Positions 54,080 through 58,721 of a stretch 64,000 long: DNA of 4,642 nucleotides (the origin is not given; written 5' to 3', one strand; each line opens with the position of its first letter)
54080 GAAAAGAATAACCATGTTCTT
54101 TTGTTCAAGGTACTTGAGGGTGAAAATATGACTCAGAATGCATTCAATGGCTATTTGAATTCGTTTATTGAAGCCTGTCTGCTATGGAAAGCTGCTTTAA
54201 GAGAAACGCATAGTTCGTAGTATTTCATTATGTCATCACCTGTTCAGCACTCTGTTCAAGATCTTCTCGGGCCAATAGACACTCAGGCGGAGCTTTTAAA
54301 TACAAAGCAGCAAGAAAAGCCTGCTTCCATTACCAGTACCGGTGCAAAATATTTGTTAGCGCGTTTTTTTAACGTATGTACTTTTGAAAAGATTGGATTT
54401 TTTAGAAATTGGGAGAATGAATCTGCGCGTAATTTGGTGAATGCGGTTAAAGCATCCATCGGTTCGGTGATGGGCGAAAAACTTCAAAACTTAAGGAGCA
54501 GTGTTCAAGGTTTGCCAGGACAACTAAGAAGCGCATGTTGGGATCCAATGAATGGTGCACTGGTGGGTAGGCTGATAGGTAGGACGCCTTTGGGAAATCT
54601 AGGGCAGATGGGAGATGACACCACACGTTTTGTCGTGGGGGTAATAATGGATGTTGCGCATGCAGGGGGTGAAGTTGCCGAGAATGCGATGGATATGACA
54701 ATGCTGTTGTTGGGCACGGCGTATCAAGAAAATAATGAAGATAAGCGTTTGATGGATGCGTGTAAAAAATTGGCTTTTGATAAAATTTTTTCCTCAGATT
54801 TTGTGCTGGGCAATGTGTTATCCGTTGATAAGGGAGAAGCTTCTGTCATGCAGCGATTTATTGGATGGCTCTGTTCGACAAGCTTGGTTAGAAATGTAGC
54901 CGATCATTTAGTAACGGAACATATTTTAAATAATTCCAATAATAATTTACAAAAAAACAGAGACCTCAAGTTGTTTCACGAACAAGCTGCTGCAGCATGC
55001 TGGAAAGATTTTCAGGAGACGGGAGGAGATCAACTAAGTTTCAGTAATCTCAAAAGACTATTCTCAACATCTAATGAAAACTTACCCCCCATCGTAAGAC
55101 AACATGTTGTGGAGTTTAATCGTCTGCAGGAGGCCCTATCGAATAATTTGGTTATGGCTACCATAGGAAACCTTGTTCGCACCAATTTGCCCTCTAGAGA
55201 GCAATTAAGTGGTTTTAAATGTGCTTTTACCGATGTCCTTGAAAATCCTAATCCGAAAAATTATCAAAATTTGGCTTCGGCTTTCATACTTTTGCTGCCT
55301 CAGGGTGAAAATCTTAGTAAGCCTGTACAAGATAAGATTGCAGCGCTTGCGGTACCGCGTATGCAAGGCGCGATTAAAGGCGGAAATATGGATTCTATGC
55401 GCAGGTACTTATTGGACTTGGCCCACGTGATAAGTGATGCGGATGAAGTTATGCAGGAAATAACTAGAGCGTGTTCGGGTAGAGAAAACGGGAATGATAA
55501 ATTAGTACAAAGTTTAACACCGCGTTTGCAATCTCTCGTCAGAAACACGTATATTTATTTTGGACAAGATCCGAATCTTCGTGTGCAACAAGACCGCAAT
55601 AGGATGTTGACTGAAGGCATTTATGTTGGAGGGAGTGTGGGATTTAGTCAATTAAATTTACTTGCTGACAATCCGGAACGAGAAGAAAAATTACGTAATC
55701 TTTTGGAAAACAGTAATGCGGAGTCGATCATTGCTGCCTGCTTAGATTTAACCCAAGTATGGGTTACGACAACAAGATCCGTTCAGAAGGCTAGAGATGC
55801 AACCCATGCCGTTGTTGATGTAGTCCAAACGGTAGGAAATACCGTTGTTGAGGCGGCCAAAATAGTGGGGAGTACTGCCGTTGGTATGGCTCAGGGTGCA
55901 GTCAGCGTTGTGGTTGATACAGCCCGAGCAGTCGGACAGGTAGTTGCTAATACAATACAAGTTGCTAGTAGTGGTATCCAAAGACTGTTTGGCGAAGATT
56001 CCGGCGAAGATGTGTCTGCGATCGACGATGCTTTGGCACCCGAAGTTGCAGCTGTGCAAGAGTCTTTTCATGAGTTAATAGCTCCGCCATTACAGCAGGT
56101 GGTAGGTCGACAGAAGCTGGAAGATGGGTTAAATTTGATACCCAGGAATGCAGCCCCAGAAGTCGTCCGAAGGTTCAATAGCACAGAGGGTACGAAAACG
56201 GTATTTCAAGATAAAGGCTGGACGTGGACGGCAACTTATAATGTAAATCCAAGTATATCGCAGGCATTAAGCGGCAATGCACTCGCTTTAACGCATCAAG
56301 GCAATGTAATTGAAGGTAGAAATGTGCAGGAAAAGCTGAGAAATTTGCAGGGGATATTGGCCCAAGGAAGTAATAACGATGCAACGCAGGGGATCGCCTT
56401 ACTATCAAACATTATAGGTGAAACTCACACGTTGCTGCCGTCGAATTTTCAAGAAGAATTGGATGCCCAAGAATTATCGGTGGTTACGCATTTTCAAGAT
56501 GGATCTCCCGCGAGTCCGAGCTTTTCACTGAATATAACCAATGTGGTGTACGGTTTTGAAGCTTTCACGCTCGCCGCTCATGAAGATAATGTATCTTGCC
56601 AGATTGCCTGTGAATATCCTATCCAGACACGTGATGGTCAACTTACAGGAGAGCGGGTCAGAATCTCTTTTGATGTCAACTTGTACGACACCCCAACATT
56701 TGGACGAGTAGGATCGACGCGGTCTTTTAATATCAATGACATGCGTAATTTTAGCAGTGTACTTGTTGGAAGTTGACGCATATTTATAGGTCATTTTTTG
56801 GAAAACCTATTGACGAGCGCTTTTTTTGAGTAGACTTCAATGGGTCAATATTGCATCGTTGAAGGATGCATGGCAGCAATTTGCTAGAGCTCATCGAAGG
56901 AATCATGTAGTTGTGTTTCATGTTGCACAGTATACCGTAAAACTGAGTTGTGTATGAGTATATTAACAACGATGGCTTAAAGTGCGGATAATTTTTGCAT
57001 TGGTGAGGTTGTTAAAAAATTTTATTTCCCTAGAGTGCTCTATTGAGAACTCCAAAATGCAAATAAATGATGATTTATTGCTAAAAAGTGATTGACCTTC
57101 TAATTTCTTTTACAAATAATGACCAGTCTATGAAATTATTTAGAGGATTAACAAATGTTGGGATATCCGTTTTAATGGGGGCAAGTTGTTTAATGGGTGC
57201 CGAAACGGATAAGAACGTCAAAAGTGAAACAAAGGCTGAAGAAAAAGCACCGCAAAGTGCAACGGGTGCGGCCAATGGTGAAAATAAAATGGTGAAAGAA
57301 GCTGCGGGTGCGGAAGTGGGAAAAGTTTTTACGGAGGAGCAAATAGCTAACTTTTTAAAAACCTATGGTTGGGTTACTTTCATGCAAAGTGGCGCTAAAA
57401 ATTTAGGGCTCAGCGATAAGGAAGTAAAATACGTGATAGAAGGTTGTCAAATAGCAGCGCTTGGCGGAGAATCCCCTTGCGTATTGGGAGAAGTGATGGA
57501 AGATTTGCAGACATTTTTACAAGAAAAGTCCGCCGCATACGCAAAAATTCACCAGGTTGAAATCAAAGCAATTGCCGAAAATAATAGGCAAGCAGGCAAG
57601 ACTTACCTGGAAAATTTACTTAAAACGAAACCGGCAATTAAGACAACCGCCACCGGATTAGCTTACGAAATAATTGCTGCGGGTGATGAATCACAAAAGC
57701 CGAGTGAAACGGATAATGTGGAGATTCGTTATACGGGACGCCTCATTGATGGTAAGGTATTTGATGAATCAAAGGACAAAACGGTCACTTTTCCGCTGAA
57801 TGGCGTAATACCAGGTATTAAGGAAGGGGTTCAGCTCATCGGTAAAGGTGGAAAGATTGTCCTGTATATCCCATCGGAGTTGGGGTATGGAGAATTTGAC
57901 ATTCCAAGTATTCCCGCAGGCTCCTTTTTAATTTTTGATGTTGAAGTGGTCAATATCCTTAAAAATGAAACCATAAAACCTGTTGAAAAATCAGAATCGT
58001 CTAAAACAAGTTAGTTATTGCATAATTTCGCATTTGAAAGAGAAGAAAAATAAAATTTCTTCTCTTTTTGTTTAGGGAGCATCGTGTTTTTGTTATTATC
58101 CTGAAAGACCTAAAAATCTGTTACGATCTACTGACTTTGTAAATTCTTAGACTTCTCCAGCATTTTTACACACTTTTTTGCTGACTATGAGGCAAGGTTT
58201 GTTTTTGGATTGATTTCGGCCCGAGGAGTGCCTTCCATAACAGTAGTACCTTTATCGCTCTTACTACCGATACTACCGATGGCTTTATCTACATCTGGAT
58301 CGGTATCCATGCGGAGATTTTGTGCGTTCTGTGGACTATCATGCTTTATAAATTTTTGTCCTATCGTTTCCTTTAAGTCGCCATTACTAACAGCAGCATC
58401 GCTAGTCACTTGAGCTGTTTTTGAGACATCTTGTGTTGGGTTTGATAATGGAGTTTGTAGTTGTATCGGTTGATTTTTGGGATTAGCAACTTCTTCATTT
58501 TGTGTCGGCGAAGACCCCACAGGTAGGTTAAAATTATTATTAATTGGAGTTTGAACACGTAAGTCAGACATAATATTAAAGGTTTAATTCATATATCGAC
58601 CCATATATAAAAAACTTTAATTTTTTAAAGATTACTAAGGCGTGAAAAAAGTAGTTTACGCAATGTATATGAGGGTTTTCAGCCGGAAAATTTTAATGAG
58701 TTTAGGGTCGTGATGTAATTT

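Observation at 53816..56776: CesT-type secretion chaperone followed directly by an 848-aa orphan protein: candidate type III chaperone/effector pair in a verrucomicrobial-type genome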

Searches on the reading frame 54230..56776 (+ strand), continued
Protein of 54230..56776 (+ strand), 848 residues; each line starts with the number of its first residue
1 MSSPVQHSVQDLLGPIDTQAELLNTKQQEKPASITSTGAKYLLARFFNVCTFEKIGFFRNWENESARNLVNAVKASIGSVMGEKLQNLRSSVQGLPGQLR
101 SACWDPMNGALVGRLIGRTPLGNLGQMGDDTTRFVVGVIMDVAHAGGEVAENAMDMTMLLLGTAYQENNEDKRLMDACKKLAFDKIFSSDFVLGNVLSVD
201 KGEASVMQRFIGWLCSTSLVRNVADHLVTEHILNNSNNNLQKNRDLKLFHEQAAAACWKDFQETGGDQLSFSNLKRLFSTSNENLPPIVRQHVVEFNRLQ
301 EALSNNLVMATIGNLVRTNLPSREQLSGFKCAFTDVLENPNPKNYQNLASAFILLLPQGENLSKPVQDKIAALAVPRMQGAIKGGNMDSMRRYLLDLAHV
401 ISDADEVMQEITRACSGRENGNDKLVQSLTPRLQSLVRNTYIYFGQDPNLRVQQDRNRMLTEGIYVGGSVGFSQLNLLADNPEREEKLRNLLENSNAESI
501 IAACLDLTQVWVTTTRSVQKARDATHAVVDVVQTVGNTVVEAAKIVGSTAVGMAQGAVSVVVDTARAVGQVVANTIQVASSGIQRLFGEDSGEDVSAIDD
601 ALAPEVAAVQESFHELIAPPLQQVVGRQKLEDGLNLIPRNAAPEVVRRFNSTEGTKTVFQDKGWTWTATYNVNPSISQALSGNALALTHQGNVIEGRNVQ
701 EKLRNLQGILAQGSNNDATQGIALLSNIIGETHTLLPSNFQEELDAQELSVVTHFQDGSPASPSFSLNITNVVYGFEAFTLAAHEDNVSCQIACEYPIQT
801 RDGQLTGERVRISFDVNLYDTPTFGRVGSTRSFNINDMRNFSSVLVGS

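Call 81: search_protein_families(library=pfam, alignment_id=A3, max_evalue=0.01)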
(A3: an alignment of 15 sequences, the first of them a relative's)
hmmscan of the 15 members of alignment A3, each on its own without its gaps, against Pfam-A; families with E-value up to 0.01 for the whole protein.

A. member 1, P0001 (848 aa): 3 families
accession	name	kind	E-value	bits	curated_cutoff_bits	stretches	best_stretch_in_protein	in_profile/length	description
PF04286.17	DUF445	-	0.00026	21.4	33.8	1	284-577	44-324/368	Protein of unknown function (DUF445)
PF17109.10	Goodbye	-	0.00078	20.3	24.8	1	511-572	40-100/120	fungal STAND N-terminal Goodbye domain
PF02866.23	Ldh_1_C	-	0.0066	16.9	22.6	0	512-576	51-113/174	lactate/malate dehydrogenase, alpha/beta C-terminal domain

B. families by the number of members that match (of 15 scanned): 9 families
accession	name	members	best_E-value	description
PF06911.18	Senescence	2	0.0067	Senescence domain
PF04286.17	DUF445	1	0.00026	Protein of unknown function (DUF445)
PF01442.23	Apolipoprotein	1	0.0005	Apolipoprotein A1/A4/E domain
PF17109.10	Goodbye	1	0.00078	fungal STAND N-terminal Goodbye domain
PF02734.22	Dak2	1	0.0049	DAK2 domain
PF02866.23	Ldh_1_C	1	0.0066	lactate/malate dehydrogenase, alpha/beta C-terminal domain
PF23854.1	DUF7217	1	0.0068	Domain of unknown function (DUF7217)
PF15511.12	CENP-T_C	1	0.0073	Centromere kinetochore component CENP-T histone fold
PF20572.3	DUF6781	1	0.0086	Family of unknown function (DUF6781)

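Call 86: search_protein_families(library=ncbifam, proteins=[L021:7857-9512:-, window:54230-56773:+], max_evalue=0.1)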
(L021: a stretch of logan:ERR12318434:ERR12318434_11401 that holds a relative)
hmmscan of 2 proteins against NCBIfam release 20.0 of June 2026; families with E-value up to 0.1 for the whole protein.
L021:7857-9512:- (551 aa): 10 families
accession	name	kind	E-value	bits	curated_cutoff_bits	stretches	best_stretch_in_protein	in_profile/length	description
NF005833.0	PRK07737.1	equivalog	9.7e-20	71.1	444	3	201-392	98-296/501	flagellar hook-associated protein 2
NF005281.0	PRK06798.1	equivalog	7.8e-19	68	375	2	237-549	128-433/440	flagellar hook-associated protein 2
NF009400.1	PRK12765.1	equivalog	1.7e-13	50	448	2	306-472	237-398/596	flagellar filament capping protein FliD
NF006282.1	PRK08453.1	equivalog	1.5e-11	43.5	500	1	322-478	436-590/673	flagellar filament capping protein FliD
NF005188.0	PRK06664.1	equivalog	2e-07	29.7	469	2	9-112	11-113/661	flagellar hook-associated protein FliD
NF005187.0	PRK06663.1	equivalog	1.1e-06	27.8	337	1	229-324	209-306/419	flagellar hook-associated protein 3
NF006435.1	PRK08724.1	equivalog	1.7e-05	23.8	580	1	356-547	477-669/672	flagellar filament capping protein FliD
NF002138.0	PRK00977.1-2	equivalog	0.019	14.8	77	1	45-66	5-26/77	exodeoxyribonuclease VII small subunit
TIGR01683.1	thiS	equivalog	0.02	15.2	37.45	0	244-272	1-29/64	sulfur carrier protein ThiS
NF002140.0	PRK00977.1-4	equivalog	0.028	14.2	71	1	41-66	5-30/81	exodeoxyribonuclease VII small subunit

window:54230-56773:+ (848 aa): 1 family
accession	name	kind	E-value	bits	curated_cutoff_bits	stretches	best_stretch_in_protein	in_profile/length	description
NF007965.0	PRK10687.1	equivalog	0.082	13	206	0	750-802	24-76/119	purine nucleoside phosphoramidase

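Call 97: list_cluster_members(proteins=[L021:18167-19489:+, L021:16130-16888:+, L021:13284-14735:+, L021:7860-9512:-, L021:9601-9996:+, L013:9601-9996:+, L015:8327-8722:+, L012:2881-3285:+, L010:9606-9998:+, L009:554-1018:+])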
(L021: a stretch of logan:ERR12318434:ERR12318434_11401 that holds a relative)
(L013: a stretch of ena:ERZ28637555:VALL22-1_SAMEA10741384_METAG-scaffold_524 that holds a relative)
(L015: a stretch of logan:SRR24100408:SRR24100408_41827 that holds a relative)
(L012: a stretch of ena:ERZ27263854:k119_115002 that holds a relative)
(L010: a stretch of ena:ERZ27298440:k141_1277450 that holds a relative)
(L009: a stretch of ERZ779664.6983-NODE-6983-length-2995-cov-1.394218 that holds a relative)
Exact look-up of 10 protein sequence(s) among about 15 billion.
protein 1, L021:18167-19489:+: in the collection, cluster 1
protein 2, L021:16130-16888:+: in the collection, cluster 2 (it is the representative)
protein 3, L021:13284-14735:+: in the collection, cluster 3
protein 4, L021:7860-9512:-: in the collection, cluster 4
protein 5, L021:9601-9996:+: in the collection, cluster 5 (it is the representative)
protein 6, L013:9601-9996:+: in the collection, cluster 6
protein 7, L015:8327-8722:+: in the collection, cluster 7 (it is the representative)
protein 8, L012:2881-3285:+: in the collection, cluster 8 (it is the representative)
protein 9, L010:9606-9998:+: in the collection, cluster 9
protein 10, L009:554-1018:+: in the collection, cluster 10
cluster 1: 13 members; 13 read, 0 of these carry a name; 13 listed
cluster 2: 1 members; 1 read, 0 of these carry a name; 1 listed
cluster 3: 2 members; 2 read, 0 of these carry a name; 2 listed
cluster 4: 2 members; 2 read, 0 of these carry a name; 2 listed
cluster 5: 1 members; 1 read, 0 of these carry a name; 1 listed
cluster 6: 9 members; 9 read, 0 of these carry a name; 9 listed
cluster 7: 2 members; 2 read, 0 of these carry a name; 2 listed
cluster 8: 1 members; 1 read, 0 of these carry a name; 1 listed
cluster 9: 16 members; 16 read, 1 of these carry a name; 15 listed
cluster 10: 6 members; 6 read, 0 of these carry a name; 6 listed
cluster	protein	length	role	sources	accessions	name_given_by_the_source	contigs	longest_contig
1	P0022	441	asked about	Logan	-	-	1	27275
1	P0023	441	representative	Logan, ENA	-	-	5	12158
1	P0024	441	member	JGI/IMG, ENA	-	-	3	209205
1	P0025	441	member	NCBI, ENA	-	-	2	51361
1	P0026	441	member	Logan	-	-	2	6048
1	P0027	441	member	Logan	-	-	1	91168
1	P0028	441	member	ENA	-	-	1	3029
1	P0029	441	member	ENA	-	-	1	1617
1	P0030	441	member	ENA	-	-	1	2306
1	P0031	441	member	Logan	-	-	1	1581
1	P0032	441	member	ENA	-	-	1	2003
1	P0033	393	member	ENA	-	-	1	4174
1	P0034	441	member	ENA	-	-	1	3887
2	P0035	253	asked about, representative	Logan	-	-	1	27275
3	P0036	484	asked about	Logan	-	-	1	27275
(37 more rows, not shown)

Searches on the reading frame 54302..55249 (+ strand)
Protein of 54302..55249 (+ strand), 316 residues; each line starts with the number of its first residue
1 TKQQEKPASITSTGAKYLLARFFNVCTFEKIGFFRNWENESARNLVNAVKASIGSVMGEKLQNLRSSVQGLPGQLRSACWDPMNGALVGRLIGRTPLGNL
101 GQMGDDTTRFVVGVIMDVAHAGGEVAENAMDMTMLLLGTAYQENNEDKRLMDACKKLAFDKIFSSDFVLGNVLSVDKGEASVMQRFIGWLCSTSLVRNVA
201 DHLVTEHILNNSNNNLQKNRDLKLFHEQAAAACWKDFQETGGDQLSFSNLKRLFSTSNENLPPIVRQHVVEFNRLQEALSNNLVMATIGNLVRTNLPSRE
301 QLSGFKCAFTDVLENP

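Call 79: search_solved_structures(query=A5, max_evalue=10)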
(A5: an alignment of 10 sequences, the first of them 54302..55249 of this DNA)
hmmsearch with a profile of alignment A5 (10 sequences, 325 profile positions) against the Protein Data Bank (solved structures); distinct sequences matched with E-value up to 10: 2.
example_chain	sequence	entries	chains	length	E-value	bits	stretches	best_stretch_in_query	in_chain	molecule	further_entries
1eku_A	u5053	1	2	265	0.00035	23.1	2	32-117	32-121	Interferon gamma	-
3fmt_A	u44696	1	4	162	0.33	13.3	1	101-149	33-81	Protein seqA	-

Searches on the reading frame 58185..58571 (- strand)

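Call 3: search_protein_families(library=pfam, proteins=[window:58185-58571:-], max_evalue=1)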
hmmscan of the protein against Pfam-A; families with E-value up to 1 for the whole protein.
window:58185-58571:- (128 aa): 1 family
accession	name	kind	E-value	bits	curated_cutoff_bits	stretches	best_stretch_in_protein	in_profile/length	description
PF11281.13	DUF3083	-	0.1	12.6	27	1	15-97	167-248/314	Protein of unknown function (DUF3083)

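Call 86: search_protein_families(library=ncbifam, proteins=[window:58185-58571:-], max_evalue=0.1)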
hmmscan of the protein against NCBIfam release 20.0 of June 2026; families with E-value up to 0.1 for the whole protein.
window:58185-58571:- (128 aa): 0 families
